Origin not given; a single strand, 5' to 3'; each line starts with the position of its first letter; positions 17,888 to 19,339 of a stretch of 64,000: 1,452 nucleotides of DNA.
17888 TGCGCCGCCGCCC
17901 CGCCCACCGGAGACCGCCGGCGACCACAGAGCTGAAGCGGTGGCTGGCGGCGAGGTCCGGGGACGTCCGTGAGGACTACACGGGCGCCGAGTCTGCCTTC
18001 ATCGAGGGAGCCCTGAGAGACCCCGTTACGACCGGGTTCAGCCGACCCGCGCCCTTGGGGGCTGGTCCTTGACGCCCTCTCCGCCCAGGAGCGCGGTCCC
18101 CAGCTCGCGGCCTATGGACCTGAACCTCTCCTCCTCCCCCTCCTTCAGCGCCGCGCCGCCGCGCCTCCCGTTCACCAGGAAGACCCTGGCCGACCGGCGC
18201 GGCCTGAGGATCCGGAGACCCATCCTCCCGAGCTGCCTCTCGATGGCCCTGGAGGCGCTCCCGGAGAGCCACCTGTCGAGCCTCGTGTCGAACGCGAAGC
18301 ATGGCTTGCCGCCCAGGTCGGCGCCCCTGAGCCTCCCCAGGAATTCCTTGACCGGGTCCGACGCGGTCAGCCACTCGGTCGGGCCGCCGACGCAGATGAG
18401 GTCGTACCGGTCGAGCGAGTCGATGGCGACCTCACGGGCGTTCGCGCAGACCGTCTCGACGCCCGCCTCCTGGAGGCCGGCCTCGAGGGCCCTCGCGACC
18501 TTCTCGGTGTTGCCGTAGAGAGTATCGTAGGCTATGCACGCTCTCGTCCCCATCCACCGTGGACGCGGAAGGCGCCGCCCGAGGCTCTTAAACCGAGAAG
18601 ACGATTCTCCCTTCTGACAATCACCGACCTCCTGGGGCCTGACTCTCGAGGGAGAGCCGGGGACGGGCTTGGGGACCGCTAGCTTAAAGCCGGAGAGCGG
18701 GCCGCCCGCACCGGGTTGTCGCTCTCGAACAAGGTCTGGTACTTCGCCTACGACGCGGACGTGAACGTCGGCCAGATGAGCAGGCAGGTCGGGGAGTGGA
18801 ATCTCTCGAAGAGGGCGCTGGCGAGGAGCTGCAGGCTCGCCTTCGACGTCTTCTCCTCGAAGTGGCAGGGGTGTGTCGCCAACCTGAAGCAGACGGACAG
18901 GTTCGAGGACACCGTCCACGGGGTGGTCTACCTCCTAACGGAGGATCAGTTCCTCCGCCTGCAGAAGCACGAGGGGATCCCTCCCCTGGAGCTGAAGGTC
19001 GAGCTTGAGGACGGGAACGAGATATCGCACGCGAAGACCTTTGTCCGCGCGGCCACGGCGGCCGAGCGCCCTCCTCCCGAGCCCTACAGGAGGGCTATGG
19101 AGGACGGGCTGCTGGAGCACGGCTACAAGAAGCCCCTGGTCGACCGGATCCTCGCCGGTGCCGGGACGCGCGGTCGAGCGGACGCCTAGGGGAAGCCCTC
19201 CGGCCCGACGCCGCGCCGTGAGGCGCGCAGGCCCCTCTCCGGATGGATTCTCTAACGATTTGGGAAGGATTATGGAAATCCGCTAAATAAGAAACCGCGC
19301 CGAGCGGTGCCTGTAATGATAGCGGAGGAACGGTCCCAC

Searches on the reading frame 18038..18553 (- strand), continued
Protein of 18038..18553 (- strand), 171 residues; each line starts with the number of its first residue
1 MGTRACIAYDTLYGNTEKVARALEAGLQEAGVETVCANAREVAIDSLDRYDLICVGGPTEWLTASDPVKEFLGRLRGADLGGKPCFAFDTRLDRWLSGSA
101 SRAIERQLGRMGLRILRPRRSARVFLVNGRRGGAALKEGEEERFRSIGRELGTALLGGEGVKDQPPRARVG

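Call 38: find_encoding_contigs(protein=P0014, flank=10000, max_places=4)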
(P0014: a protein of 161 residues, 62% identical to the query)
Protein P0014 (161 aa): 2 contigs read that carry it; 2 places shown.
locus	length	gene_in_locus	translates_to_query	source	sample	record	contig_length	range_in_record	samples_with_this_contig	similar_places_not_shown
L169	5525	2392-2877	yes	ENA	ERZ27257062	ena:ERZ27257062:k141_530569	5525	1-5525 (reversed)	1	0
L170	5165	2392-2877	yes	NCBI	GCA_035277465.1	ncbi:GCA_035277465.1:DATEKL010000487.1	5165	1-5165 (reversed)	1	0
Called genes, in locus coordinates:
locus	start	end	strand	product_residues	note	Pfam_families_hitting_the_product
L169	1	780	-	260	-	PF00211:Guanylate_cyc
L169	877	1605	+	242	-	-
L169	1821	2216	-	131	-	PF07366:SnoaL, PF12680:SnoaL_2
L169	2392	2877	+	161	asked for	PF12641:Flavodoxin_3 (weak), PF12724:Flavodoxin_5 (weak), PF00258:Flavodoxin_1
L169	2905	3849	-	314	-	PF00892:EamA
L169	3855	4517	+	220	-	PF13248:Zn_ribbon_3 (weak), PF13240:Zn_Ribbon_1, PF04525:LOR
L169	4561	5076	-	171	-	-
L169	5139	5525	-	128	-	?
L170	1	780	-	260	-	PF00211:Guanylate_cyc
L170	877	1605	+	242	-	-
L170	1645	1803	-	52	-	-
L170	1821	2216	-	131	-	PF07366:SnoaL, PF12680:SnoaL_2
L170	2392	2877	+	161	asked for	PF12641:Flavodoxin_3 (weak), PF12724:Flavodoxin_5 (weak), PF00258:Flavodoxin_1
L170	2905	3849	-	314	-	PF00892:EamA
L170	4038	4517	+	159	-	PF04525:LOR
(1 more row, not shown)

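Call 39: find_encoding_contigs(protein=P0080, flank=10000, max_places=4)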
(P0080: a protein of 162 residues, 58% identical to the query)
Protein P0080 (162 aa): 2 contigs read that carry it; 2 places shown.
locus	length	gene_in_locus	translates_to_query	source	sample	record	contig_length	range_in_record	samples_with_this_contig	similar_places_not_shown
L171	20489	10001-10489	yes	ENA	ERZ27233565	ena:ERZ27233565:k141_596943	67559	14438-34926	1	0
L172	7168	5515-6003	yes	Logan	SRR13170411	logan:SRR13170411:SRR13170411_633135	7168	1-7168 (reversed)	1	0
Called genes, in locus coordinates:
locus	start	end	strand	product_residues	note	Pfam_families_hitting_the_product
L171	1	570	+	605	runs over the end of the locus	PF00654:Voltage_CLC, PF00571:CBS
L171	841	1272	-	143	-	PF09828:ChrB_C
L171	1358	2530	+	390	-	PF07690:MFS_1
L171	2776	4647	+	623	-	PF00122:E1-E2_ATPase, PF00702:Hydrolase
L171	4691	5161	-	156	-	PF13428:TPR_14 (faint), PF00515:TPR_1 (faint), PF07719:TPR_2 (faint)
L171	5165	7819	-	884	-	PF05402:PqqD, PF02163:Peptidase_M50 (faint)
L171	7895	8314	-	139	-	PF00027:cNMP_binding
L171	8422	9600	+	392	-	PF01978:TrmB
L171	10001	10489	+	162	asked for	PF00258:Flavodoxin_1, PF12641:Flavodoxin_3 (weak), PF12724:Flavodoxin_5 (weak)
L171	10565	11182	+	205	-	-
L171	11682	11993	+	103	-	-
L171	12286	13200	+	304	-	-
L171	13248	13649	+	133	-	-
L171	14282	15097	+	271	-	-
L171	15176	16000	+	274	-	-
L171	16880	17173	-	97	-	-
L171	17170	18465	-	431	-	PF08706:D5_N, PF19263:DUF5906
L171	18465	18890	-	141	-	-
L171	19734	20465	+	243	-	-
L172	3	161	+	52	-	?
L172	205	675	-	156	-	PF13428:TPR_14 (faint), PF00515:TPR_1 (faint), PF07719:TPR_2 (faint)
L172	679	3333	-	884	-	PF05402:PqqD, PF02163:Peptidase_M50 (faint)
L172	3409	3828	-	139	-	PF00027:cNMP_binding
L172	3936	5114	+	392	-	PF01978:TrmB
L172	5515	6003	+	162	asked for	PF00258:Flavodoxin_1, PF12641:Flavodoxin_3 (weak), PF12724:Flavodoxin_5 (weak)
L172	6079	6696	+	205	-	-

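Call 59: predict_structure(alignment_id=A3)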
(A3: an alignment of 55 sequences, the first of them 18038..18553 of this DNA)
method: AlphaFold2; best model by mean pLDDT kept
length: 171 residues; sequences in the alignment: 55
mean_pLDDT: 91.0   pTM: 0.86
mean pLDDT of the five models: 91.0, 90.5, 90.1, 89.8, 88.3
residues with pLDDT >= 90: 131; 70-90: 24; 50-70: 13; < 50: 3
segments of 3 or more residues with pLDDT < 50: 162-164
pLDDT, mean of each block of 10 residues (from residue 1): 94 95 99 98 96 96 91 95 97 86 97 97 88 88 98 85 50 63
secondary structure, 60 per line:
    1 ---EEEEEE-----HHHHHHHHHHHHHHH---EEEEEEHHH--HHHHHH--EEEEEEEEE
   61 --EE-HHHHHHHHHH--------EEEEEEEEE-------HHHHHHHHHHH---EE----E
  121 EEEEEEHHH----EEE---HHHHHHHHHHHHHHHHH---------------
elements in order: E4-9 H15-29 E33-38 H44-49 E52-60 H66-75 E84-92 H100-110 E120-126 E134-136 H140-156

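Call 61: fold_search(model_id=the predicted structure, library=pdb)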
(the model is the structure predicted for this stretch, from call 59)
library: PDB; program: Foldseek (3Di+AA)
matches with E <= 10: 1441; with E <= 0.001: 226
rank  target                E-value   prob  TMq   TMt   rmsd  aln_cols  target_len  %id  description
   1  5wid_A                5.2e-11  1.00  0.76  0.89   2.4       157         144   21  Structure of a flavodoxin from the domain Archaea (released 2018-08-08)
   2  5wid_B                2.7e-10  1.00  0.75  0.89   2.4       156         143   21  Structure of a flavodoxin from the domain Archaea (released 2018-08-08)
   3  2ohh_A                1.7e-09  1.00  0.73  0.32   2.5       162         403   21  Crystal Structure of coenzyme F420H2 oxidase (FprA), a diiron flavoprotein, active oxidized state (released 2007-05-22)
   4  6zk8_A                1.8e-09  1.00  0.73  0.32   2.3       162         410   18  Native crystal structure of anaerobic F420H2-Oxidase from Methanothermococcus thermolithotrophicus at 1.8A resolution (released 2020-11-25)
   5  2q9u_A                2.5e-09  1.00  0.71  0.31   3.4       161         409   24  Crystal structure of the flavodiiron protein from Giardia intestinalis (released 2007-12-11)
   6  6frn_B                3.4e-09  1.00  0.73  0.32   2.3       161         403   18  Structure of F420H2 oxidase (FprA) co-crystallized with 10mM Tb-Xo4 and calcium chloride (released 2018-10-03)
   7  6frm_B                3.9e-09  1.00  0.73  0.33   2.3       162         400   18  Crystal Structure of coenzyme F420H2 oxidase (FprA) co-crystallized with 10 mM Tb-Xo4 (released 2018-10-31)
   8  6etb_A                4.4e-09  1.00  0.71  0.32   2.7       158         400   20  Aerobic S262Y mutation of E. coli FLRD core (released 2018-11-07)
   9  6frn_A                5.0e-09  1.00  0.70  0.31   2.9       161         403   19  Structure of F420H2 oxidase (FprA) co-crystallized with 10mM Tb-Xo4 and calcium chloride (released 2018-10-03)
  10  6frm_C                5.6e-09  1.00  0.73  0.32   2.3       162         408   18  Crystal Structure of coenzyme F420H2 oxidase (FprA) co-crystallized with 10 mM Tb-Xo4 (released 2018-10-31)
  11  2ark_E                5.6e-09  1.00  0.68  0.63   7.0       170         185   25  Structure of a flavodoxin from Aquifex aeolicus (released 2005-10-25)
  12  6frm_E                6.3e-09  1.00  0.73  0.33   2.3       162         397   18  Crystal Structure of coenzyme F420H2 oxidase (FprA) co-crystallized with 10 mM Tb-Xo4 (released 2018-10-31)
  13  6frn_C                6.7e-09  1.00  0.73  0.32   2.3       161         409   18  Structure of F420H2 oxidase (FprA) co-crystallized with 10mM Tb-Xo4 and calcium chloride (released 2018-10-03)
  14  2ark_A                8.6e-09  1.00  0.72  0.67   3.8       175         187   22  Structure of a flavodoxin from Aquifex aeolicus (released 2005-10-25)
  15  6frm_A                9.2e-09  1.00  0.73  0.33   2.3       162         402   18  Crystal Structure of coenzyme F420H2 oxidase (FprA) co-crystallized with 10 mM Tb-Xo4 (released 2018-10-31)
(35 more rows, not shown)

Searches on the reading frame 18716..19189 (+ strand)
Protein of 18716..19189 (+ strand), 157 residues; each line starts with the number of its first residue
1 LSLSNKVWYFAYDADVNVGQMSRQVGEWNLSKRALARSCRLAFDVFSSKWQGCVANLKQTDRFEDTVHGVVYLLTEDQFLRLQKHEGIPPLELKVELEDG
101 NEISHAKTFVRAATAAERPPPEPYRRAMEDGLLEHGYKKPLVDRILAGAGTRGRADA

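Call 5: search_protein_families(library=pfam, proteins=[window:18716-19189:+], max_evalue=0.01)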
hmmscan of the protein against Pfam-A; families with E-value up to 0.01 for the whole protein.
window:18716-19189:+ (157 aa): 0 families

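Call 35: search_protein_families(library=ncbifam, proteins=[window:18716-19189:+], max_evalue=0.01)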
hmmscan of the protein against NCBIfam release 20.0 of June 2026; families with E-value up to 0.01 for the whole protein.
window:18716-19189:+ (157 aa): 0 families

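Call 48: search_protein_families(library=pfam, proteins=[window:18716-19189:+], max_evalue=1)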
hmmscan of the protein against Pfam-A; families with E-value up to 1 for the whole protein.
window:18716-19189:+ (157 aa): 2 families
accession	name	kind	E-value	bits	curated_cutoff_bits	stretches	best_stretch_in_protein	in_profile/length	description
PF13772.11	AIG2_2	-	0.09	13.7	27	1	67-136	2-74/83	AIG2-like family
PF07413.16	Herpes_UL37_2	-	0.16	11.5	25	1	3-75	127-198/334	Betaherpesvirus immediate-early glycoprotein UL37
